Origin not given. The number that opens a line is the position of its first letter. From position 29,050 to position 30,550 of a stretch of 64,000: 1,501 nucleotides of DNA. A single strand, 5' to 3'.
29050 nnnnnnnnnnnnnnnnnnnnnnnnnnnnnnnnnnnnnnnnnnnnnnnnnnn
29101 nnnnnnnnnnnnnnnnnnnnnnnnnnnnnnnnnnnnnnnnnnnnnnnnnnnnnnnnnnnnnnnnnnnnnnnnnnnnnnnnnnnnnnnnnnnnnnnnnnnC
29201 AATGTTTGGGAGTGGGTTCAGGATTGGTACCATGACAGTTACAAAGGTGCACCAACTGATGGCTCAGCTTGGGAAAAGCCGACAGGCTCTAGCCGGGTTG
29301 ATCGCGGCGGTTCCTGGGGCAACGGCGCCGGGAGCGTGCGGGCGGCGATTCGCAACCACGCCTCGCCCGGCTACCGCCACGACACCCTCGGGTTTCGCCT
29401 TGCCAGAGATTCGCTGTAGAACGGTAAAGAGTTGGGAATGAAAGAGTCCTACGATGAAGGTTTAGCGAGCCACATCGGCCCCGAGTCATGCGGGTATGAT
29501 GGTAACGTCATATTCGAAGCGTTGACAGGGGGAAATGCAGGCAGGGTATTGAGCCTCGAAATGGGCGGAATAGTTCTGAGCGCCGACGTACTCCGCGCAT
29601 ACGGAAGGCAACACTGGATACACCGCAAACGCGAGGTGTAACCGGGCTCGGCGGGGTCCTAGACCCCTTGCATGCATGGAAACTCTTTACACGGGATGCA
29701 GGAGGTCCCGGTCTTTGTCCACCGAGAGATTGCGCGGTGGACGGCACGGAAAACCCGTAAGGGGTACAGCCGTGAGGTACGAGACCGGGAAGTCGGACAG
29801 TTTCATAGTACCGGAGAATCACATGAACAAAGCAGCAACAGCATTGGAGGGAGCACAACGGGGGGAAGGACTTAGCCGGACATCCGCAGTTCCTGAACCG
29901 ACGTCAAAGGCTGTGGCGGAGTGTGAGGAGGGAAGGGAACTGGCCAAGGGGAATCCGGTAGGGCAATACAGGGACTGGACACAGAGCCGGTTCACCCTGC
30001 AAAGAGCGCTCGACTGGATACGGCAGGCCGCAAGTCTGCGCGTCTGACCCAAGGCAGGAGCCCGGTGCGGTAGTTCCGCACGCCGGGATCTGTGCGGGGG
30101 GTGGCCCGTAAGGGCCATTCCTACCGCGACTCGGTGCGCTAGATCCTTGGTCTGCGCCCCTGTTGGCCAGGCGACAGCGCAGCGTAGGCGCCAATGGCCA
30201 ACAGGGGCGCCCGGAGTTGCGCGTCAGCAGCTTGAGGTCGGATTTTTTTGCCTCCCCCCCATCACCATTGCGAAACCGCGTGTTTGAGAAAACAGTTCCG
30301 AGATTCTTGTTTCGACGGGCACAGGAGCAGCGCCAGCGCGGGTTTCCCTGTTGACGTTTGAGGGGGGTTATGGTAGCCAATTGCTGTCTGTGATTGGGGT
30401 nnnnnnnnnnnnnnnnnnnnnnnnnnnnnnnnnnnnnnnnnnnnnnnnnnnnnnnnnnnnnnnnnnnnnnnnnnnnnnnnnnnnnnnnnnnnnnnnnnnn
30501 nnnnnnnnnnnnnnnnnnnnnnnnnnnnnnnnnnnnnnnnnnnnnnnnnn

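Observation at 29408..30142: ORF-less group II intron inserted exactly at the 3' end of the putative DGR variable region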

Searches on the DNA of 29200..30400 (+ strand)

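Call 4: search_rna_families(source=window, start=29200, end=30400, threshold=evalue, max_evalue=10, show_alignments=4)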
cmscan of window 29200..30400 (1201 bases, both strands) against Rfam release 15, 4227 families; matches with E-value up to 10: 11.
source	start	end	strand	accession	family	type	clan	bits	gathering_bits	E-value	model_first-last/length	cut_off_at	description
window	29443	29666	+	RF02005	group-II-D1D4-6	Intron;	CL00102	196.1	49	2e-59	1-225/225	no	Group II catalytic intron D1-D4-6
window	30056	30130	+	RF00029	Intron_gpII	Intron;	-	37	40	2.3e-05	1-77/77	no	Group II catalytic intron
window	30154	30210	-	RF00926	MIR1151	Gene; miRNA;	-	20.3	90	3.8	1-110/110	no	MIR1151 microRNA precursor family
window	30135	30223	+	RF04074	mir-1199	Gene; miRNA;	-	19.9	80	6.6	1-100/100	no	mir-1199 microRNA precursor family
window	30068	30113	+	RF03006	M23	Gene; sRNA;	-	19.8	41.2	0.68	1-53/53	no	M23 RNA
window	30155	30210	+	RF04198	MIR8670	Gene; miRNA;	-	19.5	150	0.94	1-142/142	no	MIR8670 microRNA precursor family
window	30154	30209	-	RF04198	MIR8670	Gene; miRNA;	-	19.1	150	1.2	1-142/142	no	MIR8670 microRNA precursor family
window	30049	30163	+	RF02354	BjrC80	Gene; sRNA;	-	18.3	80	0.68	1-162/162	no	Bradyrhizobiaceae sRNA BjrC80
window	29264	29301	+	RF02035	IMES-2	Gene;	-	16.8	54.7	0.13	30-67/141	no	IMES-2 RNA motif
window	30133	30225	+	RF04104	MIR918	Gene; miRNA;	-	16.8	268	3.2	1-265/265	no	MIR918 microRNA precursor family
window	29294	29317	-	RF02044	CDKN2B-AS_2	Gene; lncRNA;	-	16.4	50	1.2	23-46/46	no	CDKN2B antisense RNA 1 convserved region 2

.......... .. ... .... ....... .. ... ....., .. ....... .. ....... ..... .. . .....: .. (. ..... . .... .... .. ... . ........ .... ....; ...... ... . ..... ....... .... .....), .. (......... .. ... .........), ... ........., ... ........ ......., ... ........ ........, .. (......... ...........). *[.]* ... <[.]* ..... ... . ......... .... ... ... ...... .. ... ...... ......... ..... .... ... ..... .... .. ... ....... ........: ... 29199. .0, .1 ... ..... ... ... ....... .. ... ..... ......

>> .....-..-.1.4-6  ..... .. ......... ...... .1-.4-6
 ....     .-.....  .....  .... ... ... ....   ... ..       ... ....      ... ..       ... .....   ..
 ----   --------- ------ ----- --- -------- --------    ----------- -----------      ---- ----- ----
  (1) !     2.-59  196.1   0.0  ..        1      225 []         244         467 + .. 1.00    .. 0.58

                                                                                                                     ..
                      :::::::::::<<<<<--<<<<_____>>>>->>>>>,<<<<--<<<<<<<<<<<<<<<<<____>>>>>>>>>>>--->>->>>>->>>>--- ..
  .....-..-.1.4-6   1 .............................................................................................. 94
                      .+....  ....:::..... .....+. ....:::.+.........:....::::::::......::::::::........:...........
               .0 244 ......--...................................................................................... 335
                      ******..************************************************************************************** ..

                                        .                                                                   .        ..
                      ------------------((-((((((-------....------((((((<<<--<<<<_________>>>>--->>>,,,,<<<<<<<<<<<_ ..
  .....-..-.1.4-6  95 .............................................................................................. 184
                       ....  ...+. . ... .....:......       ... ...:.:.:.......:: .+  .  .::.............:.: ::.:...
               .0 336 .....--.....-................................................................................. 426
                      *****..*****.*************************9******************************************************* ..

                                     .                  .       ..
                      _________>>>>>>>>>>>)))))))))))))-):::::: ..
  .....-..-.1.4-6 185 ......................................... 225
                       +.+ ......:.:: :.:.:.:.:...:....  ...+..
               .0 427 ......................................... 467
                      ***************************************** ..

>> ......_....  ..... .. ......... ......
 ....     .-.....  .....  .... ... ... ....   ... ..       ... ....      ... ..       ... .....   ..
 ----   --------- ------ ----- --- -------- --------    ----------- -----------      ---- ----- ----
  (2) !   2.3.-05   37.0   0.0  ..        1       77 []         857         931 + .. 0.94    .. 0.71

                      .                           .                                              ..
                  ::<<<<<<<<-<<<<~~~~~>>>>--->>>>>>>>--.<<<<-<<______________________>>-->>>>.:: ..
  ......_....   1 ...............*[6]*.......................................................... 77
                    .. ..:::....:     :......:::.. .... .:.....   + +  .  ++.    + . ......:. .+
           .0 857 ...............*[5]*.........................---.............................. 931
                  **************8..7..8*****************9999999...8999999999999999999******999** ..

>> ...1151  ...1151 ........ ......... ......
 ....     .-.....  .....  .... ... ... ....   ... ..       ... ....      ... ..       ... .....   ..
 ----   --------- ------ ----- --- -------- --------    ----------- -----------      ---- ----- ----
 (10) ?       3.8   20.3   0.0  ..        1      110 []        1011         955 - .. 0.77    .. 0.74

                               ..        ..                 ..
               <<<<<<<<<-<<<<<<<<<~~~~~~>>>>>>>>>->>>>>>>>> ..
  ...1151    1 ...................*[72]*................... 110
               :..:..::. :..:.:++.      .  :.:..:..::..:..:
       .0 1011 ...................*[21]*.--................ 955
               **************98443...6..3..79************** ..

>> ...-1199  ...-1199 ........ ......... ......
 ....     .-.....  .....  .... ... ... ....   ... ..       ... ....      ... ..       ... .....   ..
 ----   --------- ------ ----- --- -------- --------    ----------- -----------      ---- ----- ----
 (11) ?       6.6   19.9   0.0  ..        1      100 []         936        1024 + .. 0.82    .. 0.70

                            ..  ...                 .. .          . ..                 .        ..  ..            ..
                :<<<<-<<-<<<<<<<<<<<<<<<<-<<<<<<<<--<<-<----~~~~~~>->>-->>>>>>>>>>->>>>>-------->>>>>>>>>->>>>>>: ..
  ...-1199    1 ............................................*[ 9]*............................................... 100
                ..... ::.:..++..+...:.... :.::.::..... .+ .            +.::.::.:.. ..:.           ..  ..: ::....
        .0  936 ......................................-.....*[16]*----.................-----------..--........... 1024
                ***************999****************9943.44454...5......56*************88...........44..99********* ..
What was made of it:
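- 30056..30130 (+): Domains V and VI, with the bulged branch-point A in CCUACCGC and a terminal AC. RF00029, 37 bits (call 4).
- On Group II intron (ribozyme): RF00029 at 37 bits, E = 2e-5, slightly below the gathering score of 40 (call 4).
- Checked: RF00029 (D5/D6) matches 30056-30130 at 37 bits, E = 2e-5 for the 1.2-kb search; this is just under its gathering score of 40 (call 4).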

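Call 10: search_dna_similar(query=window:29400-30145:+, collection=plasmids, mode=distant, max_rows=25)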
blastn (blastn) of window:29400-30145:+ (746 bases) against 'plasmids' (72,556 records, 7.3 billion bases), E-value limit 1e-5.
Records with a match: 4255; places in all: 4915; records where one place covers at least 80% of the query: 0.
Best place of each record, by identity: 90-95% 3; 80-90% 4163; 60-80% 89.
By first word of the organism name: Klebsiella 3672; Escherichia 181; Enterobacter 131; Citrobacter 47; Salmonella 40; Raoultella 26; Ralstonia 24; Sinorhizobium 16; Rhizobium 13; Pseudomonas 13; and 31 more.
By predicted mobility (MOB-suite, as given by PLSDB): conjugative 2477; mobilizable 986; non-mobilizable 792.
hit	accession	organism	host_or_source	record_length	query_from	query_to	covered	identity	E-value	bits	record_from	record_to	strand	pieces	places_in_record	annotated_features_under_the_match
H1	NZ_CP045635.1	Roseibium aggregatum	-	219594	46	729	46%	70.3%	3e-11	142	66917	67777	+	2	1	none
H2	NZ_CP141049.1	Microvirga lotononidis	-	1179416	19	308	39%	68.3%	3e-12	82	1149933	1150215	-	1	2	none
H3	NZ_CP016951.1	Cupriavidus taiwanensis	Mimosa,single cell,nodules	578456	58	345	39%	67.0%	1e-9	72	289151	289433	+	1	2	ltrA: group II intron reverse transcriptase/maturase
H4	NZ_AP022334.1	Methylosinus sp. C49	-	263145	19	305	38%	67.0%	4e-10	73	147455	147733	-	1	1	none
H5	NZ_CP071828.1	Burkholderia anthina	pure culture,RoundUp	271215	19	308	39%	65.4%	3e-6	61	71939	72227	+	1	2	none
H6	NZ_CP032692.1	Rhizobium sp. CCGE532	Phaseolus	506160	46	312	36%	67.4%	2e-8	69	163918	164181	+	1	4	none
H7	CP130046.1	Sinorhizobium meliloti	Medicago,Cell culture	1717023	46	312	36%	67.4%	2e-8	69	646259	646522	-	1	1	none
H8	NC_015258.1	Polymorphum gilvum SL003B-26A1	-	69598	52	312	35%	68.4%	1e-10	75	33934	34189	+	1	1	none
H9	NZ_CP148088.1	Sinorhizobium meliloti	Medicago sativa,cell culture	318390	51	312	35%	67.6%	1e-9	73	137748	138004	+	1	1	none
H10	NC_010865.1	Sinorhizobium meliloti SM11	-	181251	52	312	35%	67.5%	4e-10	73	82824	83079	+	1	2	none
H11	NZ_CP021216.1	Sinorhizobium meliloti RU11/001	-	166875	52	312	35%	67.5%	4e-10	73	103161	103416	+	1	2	none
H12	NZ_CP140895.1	Sinorhizobium medicae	Medicago lupulina,whole organism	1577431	52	312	35%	67.5%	4e-10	73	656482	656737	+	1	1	record has no annotation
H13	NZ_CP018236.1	Rhizobium leguminosarum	Vavilovia formosa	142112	51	308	35%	66.5%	2e-7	65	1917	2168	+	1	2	none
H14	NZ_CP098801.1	Rhizobium anhuiense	Trifolium dubium,Cell culture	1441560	55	305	34%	67.7%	7e-7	64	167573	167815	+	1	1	record has no annotation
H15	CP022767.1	Ralstonia solanacearum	Solanum tuberosum,single cell,Potato ...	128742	64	308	33%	68.8%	3e-12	81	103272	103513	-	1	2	none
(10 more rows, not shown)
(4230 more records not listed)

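Call 12: get_annotated_region(hit=H1, flank=3000)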
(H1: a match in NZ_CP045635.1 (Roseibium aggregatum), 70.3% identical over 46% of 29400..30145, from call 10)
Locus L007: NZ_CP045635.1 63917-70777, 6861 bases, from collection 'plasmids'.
description: Roseibium aggregatum strain ZYF612 plasmid unnamed4, complete sequence
organism: Roseibium aggregatum (NCBI taxid 187304)
taxonomy: Bacteria; Pseudomonadota; Alphaproteobacteria; Hyphomicrobiales; Stappiaceae; Roseibium; Roseibium aggregatum
host: -; source: -; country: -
typing (MOB-suite, as given by PLSDB): non-mobilizable
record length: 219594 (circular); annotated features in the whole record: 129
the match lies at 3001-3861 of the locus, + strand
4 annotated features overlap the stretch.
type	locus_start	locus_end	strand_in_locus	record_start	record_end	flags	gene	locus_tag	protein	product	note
CDS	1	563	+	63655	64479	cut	-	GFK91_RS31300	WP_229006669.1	sulfotransferase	-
CDS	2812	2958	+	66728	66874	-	-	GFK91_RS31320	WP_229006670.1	hypothetical protein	-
CDS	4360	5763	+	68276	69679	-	-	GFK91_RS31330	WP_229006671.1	DUF3560 domain-containing protein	-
CDS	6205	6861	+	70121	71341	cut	repA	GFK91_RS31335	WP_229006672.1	plasmid partitioning protein RepA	-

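Call 13: get_annotated_region(hit=H10, flank=3000)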
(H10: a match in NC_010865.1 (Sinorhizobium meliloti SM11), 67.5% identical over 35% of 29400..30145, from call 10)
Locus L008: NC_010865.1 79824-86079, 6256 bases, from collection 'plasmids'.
description: Sinorhizobium meliloti SM11 plasmid pSmeSM11b, complete sequence
organism: Sinorhizobium meliloti SM11 (NCBI taxid 707241)
taxonomy: Bacteria; Pseudomonadota; Alphaproteobacteria; Hyphomicrobiales; Rhizobiaceae; Sinorhizobium; Sinorhizobium meliloti; Sinorhizobium meliloti SM11
host: -; source: -; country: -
typing (MOB-suite, as given by PLSDB): conjugative; replicon rep_cluster_590; relaxase MOBQ; mating-pair formation MPF_T
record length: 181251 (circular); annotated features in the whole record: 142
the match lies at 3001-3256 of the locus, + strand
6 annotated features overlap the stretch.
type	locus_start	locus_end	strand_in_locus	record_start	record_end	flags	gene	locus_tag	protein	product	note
CDS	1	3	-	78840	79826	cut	galE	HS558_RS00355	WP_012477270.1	UDP-glucose 4-epimerase GalE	GO:0006012 - galactose metabolic process [Evidence IEA]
CDS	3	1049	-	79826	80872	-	-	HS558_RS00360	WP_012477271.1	UDP-glucuronic acid decarboxylase family protein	-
CDS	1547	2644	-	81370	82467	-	-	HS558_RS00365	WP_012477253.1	IS1595-like element ISRm32 family transposase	GO:0006313 - DNA transposition [Evidence IEA]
CDS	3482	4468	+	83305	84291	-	-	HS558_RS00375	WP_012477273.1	transposase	-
CDS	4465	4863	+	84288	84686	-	-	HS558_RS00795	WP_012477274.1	hypothetical protein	-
CDS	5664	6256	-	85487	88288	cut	-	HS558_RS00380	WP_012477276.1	cation-translocating P-type ATPase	-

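Call 29: get_annotated_region(hit=H3, flank=3000)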
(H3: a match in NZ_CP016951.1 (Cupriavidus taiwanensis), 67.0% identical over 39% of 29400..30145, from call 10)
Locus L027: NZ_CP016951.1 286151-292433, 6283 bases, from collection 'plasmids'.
description: Cupriavidus taiwanensis strain SWF66294 plasmid unnamed, complete sequence
organism: Cupriavidus taiwanensis (NCBI taxid 164546)
taxonomy: Bacteria; Pseudomonadota; Betaproteobacteria; Burkholderiales; Burkholderiaceae; Cupriavidus; Cupriavidus taiwanensis
host: -; source: Mimosa,single cell,nodules; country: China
typing (MOB-suite, as given by PLSDB): conjugative; relaxase MOBH,MOBP; mating-pair formation MPF_T
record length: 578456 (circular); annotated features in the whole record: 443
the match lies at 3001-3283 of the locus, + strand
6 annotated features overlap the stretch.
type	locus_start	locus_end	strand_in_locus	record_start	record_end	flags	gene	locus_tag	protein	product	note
CDS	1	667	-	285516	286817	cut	-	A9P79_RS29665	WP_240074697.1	Tn3 family transposase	GO:0006313 - DNA transposition [Evidence IEA]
CDS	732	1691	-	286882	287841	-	-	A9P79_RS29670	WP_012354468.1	IS5-like element ISRta5 family transposase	GO:0006313 - DNA transposition [Evidence IEA]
CDS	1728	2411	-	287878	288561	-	-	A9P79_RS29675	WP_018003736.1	hypothetical protein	-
CDS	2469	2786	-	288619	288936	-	-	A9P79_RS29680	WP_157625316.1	DUF4158 domain-containing protein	-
CDS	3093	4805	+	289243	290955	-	ltrA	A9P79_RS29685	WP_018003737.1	group II intron reverse transcriptase/maturase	GO:0000373 - Group II intron splicing [Evidence IEA]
CDS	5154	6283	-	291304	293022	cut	-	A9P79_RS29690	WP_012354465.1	tannase/feruloyl esterase family alpha/beta hydrolase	-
